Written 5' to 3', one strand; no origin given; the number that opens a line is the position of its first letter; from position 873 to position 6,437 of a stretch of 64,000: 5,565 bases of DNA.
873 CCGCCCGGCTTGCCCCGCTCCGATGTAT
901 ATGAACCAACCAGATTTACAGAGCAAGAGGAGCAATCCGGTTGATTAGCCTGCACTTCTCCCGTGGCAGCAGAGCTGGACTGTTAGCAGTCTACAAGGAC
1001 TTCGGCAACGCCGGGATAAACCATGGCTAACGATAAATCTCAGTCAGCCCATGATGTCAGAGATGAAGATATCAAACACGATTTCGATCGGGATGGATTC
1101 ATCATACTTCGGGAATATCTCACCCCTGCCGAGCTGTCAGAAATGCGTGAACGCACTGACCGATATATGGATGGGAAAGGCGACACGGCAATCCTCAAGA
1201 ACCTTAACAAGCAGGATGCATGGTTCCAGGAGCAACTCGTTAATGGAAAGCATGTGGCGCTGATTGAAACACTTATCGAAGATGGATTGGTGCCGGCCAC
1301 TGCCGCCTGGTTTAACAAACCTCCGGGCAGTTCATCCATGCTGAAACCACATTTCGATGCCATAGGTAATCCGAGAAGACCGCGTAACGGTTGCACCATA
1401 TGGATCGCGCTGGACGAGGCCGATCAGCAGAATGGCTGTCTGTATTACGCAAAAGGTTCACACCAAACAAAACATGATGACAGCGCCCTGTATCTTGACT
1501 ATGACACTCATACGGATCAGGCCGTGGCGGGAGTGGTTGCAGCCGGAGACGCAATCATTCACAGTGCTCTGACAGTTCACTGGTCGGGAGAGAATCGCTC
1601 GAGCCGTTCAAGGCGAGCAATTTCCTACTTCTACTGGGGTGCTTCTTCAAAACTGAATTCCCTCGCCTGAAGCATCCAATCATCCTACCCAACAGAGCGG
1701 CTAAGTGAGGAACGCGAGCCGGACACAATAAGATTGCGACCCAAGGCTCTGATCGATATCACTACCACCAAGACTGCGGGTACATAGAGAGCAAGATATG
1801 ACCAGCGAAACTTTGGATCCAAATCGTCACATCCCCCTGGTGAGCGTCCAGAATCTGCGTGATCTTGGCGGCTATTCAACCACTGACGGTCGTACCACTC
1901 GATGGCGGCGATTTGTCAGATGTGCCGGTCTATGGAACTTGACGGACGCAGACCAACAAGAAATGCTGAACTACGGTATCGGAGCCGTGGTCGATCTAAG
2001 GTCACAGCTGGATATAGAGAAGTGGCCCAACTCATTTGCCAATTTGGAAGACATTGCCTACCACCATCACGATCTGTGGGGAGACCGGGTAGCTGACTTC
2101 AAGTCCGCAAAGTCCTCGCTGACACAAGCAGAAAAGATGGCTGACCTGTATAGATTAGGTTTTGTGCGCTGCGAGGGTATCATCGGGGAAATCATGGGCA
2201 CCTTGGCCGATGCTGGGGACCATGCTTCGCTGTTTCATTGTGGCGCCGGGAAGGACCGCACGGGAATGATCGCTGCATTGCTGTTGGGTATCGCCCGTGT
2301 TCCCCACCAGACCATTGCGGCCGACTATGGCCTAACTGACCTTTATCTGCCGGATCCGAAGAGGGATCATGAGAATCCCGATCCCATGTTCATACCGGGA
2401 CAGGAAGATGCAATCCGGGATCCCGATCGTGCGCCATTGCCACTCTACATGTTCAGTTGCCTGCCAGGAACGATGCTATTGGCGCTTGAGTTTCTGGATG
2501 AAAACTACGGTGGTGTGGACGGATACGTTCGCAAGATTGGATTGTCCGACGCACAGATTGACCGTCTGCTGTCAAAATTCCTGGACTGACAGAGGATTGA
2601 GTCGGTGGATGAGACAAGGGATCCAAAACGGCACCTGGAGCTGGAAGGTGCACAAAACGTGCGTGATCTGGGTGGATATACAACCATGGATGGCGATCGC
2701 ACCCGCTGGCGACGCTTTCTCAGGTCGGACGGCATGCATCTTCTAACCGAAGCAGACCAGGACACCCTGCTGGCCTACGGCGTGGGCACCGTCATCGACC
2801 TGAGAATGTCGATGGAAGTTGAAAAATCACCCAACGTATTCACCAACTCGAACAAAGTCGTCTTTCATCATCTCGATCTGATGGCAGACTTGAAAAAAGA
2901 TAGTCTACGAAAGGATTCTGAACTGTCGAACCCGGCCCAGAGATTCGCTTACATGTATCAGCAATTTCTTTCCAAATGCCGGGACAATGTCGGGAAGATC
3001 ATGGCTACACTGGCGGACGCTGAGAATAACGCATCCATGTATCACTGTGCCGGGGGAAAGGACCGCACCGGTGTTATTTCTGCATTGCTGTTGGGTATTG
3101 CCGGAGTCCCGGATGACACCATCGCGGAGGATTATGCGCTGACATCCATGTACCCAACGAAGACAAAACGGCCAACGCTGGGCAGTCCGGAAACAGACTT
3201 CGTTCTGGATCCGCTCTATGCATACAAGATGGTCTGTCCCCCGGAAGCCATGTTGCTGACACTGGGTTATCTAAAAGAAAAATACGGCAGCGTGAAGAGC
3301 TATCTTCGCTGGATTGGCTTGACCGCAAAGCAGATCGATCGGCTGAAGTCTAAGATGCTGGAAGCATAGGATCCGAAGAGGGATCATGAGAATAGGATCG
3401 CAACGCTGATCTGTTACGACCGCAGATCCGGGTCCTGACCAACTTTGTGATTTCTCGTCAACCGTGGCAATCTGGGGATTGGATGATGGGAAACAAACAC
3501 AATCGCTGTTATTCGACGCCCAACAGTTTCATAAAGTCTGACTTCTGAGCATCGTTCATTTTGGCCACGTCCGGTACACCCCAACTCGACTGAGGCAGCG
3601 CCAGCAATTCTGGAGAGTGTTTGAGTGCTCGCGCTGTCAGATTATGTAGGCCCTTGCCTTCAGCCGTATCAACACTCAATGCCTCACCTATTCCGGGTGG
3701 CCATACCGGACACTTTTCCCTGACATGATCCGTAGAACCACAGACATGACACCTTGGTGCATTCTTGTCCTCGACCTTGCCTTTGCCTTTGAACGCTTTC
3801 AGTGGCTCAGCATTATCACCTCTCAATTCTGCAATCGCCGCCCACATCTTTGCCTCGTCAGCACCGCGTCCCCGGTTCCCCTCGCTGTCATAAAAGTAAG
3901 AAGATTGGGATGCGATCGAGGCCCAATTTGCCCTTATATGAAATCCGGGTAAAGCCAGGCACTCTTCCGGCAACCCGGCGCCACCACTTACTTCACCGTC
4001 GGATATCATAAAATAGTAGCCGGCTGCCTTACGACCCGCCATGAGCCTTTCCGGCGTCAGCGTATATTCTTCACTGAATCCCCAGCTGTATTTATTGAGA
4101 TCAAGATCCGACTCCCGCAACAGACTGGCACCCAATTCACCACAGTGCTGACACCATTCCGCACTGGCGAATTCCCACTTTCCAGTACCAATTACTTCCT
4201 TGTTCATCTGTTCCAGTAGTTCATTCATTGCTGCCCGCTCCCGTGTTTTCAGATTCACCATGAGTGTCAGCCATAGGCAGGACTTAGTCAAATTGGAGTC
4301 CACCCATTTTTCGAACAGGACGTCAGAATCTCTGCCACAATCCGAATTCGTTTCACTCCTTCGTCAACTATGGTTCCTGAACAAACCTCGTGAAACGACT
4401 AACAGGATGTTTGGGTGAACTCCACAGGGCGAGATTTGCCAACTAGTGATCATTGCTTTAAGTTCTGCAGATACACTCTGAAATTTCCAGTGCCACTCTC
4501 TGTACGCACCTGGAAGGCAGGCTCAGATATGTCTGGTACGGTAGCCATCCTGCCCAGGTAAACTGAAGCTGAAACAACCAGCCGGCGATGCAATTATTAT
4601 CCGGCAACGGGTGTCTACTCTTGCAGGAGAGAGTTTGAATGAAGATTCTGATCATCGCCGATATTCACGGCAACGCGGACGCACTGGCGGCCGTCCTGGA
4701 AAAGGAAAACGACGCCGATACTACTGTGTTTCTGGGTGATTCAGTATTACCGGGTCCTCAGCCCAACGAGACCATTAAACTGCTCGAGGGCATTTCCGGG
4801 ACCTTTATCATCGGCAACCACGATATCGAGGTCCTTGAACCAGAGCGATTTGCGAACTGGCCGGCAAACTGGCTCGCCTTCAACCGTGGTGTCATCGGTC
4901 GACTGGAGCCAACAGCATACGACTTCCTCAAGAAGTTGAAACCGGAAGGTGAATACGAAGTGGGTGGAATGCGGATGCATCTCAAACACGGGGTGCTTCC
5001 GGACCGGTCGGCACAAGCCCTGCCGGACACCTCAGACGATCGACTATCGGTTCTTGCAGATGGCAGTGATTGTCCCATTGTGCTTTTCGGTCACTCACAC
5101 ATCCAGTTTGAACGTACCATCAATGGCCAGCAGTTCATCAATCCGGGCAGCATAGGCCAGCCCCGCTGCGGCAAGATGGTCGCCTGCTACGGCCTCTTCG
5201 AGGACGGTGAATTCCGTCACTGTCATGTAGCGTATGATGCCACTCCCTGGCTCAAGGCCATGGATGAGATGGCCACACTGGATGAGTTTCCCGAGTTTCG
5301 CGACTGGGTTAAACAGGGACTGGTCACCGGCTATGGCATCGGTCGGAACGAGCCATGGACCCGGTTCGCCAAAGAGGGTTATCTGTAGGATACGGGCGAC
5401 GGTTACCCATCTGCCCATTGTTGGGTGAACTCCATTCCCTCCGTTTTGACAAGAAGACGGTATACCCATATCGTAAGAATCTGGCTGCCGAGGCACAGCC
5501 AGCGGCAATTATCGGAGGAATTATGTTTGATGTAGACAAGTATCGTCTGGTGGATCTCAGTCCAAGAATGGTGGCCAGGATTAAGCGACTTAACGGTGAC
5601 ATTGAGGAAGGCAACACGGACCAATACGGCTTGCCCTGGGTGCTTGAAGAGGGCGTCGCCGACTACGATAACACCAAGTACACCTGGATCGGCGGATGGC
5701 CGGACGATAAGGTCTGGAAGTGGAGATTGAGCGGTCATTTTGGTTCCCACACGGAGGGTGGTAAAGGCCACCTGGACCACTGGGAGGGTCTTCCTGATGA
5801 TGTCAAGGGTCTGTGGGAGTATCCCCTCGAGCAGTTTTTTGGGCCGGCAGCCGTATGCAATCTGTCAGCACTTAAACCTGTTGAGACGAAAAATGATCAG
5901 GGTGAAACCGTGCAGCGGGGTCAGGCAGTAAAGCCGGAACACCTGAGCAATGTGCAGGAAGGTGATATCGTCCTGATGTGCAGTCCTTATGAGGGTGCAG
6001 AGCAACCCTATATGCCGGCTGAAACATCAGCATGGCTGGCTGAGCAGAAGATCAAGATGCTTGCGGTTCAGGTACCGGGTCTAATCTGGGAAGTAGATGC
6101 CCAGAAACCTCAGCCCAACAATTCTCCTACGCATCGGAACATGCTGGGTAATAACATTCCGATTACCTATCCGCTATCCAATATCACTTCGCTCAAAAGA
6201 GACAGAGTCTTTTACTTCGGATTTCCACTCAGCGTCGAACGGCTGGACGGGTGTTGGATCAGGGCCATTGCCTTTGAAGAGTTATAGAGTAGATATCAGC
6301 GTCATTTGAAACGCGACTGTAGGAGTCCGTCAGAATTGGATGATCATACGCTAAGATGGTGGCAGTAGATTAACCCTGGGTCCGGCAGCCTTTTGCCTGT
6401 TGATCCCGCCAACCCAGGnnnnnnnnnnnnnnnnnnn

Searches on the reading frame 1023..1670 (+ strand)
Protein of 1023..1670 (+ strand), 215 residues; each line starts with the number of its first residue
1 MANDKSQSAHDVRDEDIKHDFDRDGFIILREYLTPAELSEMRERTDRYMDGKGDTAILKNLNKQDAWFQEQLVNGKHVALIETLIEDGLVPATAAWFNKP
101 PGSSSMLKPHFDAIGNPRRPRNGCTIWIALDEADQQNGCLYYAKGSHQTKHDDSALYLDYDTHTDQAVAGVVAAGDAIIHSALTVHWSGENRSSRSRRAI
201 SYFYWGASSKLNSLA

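Call 44: search_protein_families(library=pfam, proteins=[window:1023-1670:+], max_evalue=0.0001)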
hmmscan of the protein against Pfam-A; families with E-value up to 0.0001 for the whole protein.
window:1023-1670:+ (215 aa): 1 family
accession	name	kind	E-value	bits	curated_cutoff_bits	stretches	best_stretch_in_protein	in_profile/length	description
PF05721.19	PhyH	-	1.6e-27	97.6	22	1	21-199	1-213/213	Phytanoyl-CoA dioxygenase (PhyH)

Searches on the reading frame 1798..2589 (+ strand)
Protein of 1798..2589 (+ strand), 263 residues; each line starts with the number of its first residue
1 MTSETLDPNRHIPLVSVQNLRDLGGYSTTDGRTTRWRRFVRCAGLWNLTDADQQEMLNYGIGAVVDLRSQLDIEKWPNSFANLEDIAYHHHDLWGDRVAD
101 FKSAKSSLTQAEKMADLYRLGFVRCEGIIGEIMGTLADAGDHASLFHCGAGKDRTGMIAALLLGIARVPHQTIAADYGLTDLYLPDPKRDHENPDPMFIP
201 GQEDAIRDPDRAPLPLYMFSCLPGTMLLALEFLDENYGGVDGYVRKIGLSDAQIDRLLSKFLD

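Call 44: search_protein_families(library=pfam, proteins=[window:1798-2589:+], max_evalue=0.0001)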
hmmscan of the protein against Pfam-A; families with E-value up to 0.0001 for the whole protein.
window:1798-2589:+ (263 aa): 1 family
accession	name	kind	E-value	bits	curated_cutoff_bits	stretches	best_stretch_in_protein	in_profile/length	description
PF13350.11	Y_phosphatase3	-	1e-54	186.5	22.2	1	13-262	2-239/240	Tyrosine phosphatase family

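Call 54: search_protein_families(library=ncbifam, proteins=[window:1798-2589:+], max_evalue=1e-10)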
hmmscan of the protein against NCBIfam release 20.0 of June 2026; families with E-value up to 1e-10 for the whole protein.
window:1798-2589:+ (263 aa): 0 families

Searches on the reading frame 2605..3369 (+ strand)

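Call 44: search_protein_families(library=pfam, proteins=[window:2605-3369:+], max_evalue=0.0001)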
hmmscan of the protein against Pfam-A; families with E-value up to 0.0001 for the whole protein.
window:2605-3369:+ (254 aa): 2 families
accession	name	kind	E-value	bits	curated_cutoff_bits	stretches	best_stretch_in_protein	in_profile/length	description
PF13350.11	Y_phosphatase3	-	1.7e-61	208.7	22.2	1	11-253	1-240/240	Tyrosine phosphatase family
PF22784.1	PTP-SAK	-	1.2e-05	25.8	27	0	127-174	71-120/153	Swiss Army Knife protein, DSP-PTPase phosphatase domain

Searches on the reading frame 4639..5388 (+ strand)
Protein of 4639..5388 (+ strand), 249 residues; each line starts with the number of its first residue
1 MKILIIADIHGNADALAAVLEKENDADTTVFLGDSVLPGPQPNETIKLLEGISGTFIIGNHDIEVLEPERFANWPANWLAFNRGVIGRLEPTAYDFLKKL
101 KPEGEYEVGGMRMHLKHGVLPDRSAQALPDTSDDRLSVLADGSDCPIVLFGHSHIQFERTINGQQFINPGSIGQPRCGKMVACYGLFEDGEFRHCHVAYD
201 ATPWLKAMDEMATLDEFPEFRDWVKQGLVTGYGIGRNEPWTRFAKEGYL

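Call 44: search_protein_families(library=pfam, proteins=[window:4639-5388:+], max_evalue=0.0001)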
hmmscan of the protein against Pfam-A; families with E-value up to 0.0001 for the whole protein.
window:4639-5388:+ (249 aa): 2 families
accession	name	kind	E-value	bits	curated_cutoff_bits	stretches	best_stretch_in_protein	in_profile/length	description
PF12850.12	Metallophos_2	-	4.1e-20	72.8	27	1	1-181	1-144/154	Calcineurin-like phosphoesterase superfamily domain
PF00149.33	Metallophos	-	6.1e-14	53.3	21.5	1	1-155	1-190/191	Calcineurin-like phosphoesterase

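Call 54: search_protein_families(library=ncbifam, proteins=[window:4639-5388:+], max_evalue=1e-10)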
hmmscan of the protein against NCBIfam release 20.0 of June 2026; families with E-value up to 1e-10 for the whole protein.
window:4639-5388:+ (249 aa): 2 families
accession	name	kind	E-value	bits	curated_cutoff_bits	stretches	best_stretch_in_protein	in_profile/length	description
TIGR00040.1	yfcE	subfamily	1.1e-18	67.9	56.25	1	1-189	1-150/158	YfcE family phosphodiesterase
NF006988.0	PRK09453.1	equivalog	1e-14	54.8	117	0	111-197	98-170/183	phosphodiesterase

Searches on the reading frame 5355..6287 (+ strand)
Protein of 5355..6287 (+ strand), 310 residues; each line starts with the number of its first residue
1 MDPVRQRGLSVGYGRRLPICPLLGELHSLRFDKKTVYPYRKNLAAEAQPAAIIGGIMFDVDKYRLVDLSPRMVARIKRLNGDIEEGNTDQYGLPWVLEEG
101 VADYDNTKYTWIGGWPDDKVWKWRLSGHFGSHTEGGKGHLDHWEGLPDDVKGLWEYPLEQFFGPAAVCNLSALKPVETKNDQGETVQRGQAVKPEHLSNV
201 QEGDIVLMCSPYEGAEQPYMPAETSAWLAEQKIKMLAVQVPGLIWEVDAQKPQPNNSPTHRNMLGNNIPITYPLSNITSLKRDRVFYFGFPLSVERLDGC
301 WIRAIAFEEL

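Call 44: search_protein_families(library=pfam, proteins=[window:5355-6287:+], max_evalue=0.0001)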
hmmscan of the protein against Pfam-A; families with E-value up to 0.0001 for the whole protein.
window:5355-6287:+ (310 aa): 1 family
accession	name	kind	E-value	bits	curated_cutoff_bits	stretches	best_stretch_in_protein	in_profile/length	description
PF04199.19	Cyclase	-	8.1e-09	36.3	23.1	1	119-241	19-138/142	Putative cyclase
